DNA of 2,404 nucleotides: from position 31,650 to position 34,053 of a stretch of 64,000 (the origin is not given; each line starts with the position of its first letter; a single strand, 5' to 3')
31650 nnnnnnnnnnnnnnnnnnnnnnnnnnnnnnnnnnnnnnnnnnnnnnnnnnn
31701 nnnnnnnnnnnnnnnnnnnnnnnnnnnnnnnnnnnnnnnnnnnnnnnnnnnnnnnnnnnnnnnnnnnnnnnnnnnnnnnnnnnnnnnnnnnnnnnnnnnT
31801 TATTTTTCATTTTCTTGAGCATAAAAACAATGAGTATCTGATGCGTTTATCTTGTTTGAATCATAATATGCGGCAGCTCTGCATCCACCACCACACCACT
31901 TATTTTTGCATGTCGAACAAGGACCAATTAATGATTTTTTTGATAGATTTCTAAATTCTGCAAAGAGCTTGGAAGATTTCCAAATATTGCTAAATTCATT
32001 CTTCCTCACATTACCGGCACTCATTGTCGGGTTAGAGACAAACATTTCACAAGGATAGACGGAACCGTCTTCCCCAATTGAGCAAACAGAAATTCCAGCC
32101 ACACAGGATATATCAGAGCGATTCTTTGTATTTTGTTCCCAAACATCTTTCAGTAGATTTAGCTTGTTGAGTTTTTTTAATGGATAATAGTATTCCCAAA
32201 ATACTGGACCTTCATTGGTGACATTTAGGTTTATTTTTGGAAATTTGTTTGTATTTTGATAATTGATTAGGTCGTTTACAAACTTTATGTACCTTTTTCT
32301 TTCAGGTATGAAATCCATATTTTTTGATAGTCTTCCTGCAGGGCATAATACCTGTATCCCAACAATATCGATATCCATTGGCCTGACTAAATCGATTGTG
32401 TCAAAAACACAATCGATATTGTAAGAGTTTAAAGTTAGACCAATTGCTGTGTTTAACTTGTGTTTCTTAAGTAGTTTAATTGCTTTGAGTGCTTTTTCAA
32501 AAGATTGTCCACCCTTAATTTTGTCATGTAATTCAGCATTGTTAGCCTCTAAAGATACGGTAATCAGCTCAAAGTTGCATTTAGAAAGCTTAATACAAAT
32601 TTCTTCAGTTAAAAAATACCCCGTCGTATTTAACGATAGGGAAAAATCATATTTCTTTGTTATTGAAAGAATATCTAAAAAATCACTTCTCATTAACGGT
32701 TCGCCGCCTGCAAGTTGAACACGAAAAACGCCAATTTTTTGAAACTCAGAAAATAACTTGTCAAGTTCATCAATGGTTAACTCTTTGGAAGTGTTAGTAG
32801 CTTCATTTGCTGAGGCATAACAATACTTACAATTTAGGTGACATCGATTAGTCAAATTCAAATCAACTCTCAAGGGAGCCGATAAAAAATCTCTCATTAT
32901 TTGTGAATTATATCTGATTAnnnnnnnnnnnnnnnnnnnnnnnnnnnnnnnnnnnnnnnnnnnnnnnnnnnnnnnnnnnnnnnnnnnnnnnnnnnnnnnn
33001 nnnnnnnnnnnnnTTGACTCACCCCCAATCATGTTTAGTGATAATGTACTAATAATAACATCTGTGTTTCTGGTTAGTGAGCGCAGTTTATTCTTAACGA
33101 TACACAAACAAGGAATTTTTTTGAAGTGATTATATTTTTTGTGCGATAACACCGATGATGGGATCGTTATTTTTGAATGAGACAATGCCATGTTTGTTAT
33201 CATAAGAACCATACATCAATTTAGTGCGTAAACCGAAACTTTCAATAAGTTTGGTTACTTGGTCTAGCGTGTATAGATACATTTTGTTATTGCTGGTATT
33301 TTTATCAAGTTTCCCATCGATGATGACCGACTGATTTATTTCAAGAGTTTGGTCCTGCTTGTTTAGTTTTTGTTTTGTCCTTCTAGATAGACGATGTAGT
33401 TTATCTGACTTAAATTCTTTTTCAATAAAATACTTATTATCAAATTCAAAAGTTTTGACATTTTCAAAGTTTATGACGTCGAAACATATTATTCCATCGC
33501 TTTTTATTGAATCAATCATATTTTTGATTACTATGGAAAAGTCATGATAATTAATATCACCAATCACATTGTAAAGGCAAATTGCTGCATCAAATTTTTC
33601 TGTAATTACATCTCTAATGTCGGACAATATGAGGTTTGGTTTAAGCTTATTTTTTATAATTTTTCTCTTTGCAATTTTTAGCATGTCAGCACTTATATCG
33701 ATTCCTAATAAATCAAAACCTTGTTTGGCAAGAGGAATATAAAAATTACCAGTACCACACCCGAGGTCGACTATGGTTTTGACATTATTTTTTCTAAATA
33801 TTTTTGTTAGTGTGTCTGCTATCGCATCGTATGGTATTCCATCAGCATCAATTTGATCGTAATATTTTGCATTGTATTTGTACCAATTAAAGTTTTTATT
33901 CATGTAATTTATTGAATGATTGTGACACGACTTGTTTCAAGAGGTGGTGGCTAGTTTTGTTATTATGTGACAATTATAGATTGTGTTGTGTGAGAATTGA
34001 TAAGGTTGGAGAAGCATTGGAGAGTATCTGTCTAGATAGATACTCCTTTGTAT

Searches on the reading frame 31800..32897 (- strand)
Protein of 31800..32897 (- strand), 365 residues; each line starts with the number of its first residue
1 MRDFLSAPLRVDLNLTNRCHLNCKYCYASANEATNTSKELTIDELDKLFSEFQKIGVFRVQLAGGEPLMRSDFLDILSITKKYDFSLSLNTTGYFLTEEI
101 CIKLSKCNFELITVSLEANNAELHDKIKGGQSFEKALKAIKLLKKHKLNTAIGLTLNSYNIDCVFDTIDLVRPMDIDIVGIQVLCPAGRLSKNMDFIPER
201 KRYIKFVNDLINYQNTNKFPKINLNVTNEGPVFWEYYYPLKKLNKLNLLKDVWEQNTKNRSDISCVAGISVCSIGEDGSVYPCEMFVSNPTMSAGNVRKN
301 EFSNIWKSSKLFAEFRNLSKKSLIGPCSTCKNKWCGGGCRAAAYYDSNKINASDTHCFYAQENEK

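Call 97: search_protein_families(library=pfam, proteins=[window:31800-32897:-], max_evalue=0.0001)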
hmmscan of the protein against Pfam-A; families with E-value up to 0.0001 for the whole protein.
window:31800-32897:- (365 aa): 3 families
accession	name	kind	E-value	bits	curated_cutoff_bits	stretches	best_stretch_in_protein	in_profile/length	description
PF04055.27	Radical_SAM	-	8e-30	104.6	29.5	1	14-170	2-165/166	Radical SAM superfamily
PF13186.11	SPASM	-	2.4e-12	47.4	21.5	1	265-331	1-67/67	Iron-sulfur cluster-binding domain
PF13353.11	Fer4_12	-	3.2e-09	37.6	22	1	17-129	13-130/137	4Fe-4S single cluster domain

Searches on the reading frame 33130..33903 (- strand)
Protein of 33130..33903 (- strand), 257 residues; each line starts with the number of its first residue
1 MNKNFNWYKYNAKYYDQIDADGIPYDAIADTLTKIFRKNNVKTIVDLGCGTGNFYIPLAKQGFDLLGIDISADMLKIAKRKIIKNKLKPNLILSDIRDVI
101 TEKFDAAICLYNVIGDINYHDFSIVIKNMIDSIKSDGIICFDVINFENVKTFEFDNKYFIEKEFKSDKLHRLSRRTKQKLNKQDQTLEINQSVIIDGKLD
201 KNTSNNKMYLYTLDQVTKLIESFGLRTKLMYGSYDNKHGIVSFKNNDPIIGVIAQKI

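Call 97: search_protein_families(library=pfam, proteins=[window:33130-33903:-], max_evalue=0.0001)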
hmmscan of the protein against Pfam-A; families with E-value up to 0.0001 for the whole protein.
window:33130-33903:- (257 aa): 8 families
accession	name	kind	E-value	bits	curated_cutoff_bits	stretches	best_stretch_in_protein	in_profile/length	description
PF13649.12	Methyltransf_25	-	1.8e-15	57.8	27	1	44-137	1-97/97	Methyltransferase domain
PF13847.12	Methyltransf_31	-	1.7e-12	47.7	27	1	42-158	5-128/145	Methyltransferase domain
PF08242.18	Methyltransf_12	-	2.6e-12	47.8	30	1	45-139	1-98/98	Methyltransferase domain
PF08241.18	Methyltransf_11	-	7.3e-12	46.2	21.2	1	45-141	1-95/95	Methyltransferase domain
PF13489.12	Methyltransf_23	-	1.6e-11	44.7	27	1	27-145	8-120/164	Methyltransferase domain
PF05175.20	MTS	-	3.4e-07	30.5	23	1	28-109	19-104/170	Methyltransferase small domain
PF01209.24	Ubie_methyltran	-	4e-07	30.1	20.1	1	33-159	40-167/233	ubiE/COQ5 methyltransferase family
PF02475.24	TRM5-TYW2_MTfase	-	6.1e-05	23.5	28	1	40-149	36-143/164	TRM5/TYW2 methyltransferase domain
